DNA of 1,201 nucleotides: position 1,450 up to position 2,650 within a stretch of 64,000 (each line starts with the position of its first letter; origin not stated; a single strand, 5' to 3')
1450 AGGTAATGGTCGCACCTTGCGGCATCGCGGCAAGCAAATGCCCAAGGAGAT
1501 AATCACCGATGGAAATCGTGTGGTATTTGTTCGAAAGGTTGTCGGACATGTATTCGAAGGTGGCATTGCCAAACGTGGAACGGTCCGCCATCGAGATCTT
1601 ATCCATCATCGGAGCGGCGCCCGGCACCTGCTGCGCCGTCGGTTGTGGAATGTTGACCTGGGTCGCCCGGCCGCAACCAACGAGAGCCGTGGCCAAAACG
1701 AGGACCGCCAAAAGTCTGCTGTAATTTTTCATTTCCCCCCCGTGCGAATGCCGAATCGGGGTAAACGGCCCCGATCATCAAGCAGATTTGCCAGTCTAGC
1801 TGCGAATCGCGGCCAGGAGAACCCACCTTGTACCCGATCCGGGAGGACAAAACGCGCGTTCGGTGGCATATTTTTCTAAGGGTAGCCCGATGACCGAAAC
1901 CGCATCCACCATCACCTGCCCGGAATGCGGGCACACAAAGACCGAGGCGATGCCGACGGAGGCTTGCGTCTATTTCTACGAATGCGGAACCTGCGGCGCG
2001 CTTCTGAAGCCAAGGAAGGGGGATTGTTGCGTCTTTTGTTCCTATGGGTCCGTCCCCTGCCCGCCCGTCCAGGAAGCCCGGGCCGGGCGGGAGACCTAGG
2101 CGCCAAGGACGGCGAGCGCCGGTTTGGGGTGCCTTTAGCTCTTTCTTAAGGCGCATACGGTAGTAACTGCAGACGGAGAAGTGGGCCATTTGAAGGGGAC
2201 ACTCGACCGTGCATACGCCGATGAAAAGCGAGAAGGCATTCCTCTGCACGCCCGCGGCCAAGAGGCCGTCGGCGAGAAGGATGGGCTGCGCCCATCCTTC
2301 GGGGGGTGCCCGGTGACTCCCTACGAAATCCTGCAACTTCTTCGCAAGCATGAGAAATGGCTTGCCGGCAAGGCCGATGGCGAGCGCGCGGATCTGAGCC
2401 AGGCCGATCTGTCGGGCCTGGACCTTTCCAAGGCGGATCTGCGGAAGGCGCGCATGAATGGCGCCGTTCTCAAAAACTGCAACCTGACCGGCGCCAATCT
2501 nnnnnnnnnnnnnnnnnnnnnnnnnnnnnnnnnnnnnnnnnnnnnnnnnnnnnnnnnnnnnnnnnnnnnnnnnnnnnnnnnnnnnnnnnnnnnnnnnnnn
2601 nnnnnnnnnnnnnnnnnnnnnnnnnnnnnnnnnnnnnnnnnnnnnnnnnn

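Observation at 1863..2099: GDCCVxC-type cysteine-rich mini-protein heads the PRP array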

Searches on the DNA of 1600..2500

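Call 64: search_rna_families(source=window, start=1600, end=2500, threshold=evalue, max_evalue=1)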
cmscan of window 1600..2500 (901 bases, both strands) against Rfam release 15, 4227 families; matches with E-value up to 1: 0.
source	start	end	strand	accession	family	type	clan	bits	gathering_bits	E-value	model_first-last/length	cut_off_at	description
